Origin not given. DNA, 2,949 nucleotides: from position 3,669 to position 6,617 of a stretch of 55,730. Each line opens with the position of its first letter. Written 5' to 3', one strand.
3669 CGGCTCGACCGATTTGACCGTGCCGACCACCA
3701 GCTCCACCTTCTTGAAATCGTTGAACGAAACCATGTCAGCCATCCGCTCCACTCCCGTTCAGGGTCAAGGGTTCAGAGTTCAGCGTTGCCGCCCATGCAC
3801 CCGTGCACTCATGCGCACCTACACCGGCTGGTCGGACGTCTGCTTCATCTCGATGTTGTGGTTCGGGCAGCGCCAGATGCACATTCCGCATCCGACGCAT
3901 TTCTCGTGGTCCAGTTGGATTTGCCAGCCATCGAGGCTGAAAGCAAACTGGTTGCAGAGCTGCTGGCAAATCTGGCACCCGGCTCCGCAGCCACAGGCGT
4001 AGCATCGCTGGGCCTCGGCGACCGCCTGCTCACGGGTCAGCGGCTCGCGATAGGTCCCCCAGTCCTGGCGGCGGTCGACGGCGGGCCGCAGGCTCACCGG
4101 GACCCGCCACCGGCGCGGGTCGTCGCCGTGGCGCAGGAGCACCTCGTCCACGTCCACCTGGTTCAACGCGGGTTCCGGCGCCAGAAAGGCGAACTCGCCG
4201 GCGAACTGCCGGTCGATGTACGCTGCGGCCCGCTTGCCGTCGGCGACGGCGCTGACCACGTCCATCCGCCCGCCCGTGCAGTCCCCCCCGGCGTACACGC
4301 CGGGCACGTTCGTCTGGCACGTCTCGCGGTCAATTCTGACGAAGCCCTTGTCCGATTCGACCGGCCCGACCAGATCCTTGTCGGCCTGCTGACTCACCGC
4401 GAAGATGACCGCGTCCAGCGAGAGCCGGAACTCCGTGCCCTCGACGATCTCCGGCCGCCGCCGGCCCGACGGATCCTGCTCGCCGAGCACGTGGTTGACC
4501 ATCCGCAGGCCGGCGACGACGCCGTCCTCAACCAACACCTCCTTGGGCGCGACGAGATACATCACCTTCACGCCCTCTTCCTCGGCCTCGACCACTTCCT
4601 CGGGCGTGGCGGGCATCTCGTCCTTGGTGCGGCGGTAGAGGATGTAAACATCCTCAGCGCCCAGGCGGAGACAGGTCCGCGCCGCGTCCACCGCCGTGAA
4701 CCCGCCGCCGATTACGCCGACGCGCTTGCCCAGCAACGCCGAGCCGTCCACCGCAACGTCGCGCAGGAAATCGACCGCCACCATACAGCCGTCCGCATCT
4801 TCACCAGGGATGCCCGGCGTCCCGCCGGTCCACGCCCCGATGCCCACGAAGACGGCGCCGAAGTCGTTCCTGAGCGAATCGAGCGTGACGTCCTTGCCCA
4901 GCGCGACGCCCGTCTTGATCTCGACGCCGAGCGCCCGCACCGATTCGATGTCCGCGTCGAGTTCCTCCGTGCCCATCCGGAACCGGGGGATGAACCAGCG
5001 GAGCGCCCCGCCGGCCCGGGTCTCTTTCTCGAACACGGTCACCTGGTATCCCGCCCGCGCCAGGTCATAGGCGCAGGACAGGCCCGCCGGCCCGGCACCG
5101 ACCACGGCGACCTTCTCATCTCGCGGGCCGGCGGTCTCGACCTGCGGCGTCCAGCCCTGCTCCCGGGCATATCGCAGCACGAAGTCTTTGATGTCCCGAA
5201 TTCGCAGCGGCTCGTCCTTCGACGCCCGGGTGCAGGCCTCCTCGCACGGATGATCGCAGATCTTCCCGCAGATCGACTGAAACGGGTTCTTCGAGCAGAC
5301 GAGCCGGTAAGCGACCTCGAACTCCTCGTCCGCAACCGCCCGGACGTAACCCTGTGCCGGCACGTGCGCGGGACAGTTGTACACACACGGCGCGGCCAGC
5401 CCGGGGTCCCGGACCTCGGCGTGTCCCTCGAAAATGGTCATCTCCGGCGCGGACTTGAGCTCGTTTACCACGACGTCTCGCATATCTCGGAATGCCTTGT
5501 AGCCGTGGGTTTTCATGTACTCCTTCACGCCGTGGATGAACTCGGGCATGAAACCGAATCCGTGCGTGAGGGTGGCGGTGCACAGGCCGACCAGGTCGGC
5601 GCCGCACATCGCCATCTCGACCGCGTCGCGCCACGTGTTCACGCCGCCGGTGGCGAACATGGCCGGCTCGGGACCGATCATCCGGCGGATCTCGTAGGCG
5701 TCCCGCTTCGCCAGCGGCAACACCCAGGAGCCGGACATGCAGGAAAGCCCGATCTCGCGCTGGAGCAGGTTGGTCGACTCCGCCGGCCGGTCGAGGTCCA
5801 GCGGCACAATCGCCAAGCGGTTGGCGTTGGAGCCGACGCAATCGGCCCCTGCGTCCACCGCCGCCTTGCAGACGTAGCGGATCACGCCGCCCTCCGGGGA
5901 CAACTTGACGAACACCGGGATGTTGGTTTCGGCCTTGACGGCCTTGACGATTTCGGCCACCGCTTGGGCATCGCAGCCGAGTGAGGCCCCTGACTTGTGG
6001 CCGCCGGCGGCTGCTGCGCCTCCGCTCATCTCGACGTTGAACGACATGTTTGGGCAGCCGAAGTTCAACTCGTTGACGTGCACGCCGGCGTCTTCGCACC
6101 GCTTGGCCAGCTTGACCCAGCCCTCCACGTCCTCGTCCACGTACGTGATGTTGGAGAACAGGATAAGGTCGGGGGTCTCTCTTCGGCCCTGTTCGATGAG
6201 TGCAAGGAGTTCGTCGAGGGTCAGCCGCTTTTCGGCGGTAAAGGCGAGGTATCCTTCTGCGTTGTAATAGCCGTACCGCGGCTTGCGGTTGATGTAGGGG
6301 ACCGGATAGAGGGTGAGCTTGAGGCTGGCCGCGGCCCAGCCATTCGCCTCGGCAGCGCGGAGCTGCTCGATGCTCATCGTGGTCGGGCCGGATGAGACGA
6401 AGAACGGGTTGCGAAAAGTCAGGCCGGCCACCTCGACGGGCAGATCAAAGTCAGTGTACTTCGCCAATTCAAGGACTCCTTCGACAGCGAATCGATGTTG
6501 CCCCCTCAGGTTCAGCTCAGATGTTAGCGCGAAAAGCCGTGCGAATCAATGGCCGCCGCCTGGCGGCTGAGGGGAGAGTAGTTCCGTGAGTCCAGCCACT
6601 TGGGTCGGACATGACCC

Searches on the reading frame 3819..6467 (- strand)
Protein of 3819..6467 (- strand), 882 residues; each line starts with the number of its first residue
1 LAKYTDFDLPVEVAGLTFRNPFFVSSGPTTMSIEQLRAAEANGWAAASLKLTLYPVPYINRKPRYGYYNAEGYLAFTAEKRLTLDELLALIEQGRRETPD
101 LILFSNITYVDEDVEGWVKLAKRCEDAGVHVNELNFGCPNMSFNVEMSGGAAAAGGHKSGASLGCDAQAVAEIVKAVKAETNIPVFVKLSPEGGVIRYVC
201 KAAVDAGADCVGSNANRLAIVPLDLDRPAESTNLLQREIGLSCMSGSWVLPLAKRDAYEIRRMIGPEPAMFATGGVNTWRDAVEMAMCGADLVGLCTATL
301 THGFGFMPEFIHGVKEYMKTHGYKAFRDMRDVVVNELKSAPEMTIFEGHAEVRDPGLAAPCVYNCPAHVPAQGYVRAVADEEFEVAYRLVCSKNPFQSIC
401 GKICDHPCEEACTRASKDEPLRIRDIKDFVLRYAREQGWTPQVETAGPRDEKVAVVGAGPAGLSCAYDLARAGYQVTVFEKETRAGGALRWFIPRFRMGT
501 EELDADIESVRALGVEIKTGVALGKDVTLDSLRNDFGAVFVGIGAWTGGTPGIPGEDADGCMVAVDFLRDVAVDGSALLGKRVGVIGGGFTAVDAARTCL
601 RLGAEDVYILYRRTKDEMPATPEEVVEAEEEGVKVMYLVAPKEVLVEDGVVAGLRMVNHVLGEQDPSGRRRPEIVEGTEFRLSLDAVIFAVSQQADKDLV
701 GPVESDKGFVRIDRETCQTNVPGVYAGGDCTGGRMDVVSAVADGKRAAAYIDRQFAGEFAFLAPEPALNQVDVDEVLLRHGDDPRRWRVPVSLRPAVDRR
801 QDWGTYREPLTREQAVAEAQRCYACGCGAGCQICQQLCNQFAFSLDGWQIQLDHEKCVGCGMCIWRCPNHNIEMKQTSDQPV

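Call 27: search_protein_families(library=pfam, proteins=[window:3819-6467:-], max_evalue=0.00001)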
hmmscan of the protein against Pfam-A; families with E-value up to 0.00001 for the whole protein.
window:3819-6467:- (882 aa): 12 families
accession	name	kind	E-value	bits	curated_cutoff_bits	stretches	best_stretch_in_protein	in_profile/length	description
PF07992.20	Pyr_redox_2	-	2.1e-27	96.8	26.1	1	452-744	2-291/291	Pyridine nucleotide-disulphide oxidoreductase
PF01180.27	DHO_dh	-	6e-21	75.3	27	1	9-318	2-291/291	Dihydroorotate dehydrogenase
PF14691.11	Fer4_20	-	3.7e-18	65.8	25.8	1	359-438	30-112/113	Dihydroprymidine dehydrogenase domain II, 4Fe-4S cluster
PF13738.12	Pyr_redox_3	-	2.6e-11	43.8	30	0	455-490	2-37/305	Pyridine nucleotide-disulphide oxidoreductase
PF00070.33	Pyr_redox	-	3e-10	40.9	22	0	452-484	1-33/82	Pyridine nucleotide-disulphide oxidoreductase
PF13450.12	NAD_binding_8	-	3.5e-10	40.4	21.9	1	455-489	1-35/68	NAD(P)-binding Rossmann-like domain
PF01266.30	DAO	-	1.6e-09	38.2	27.9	1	452-488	1-38/353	FAD dependent oxidoreductase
PF00890.30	FAD_binding_2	-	4.5e-08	33.1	20.4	1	453-491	2-40/414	FAD binding domain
PF01593.30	Amino_oxidase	-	8.3e-07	29.1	19.8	0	461-487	2-28/443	Flavin containing amine oxidoreductase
PF01946.23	Thi4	-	9.3e-07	28.7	26.2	1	452-488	19-56/235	Thi4 family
PF03486.20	HI0933_like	-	7.6e-06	26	50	0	452-486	2-36/244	HI0933-like protein Rossmann domain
PF00037.32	Fer4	-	7.7e-06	26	21.1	1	851-872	2-23/24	4Fe-4S binding domain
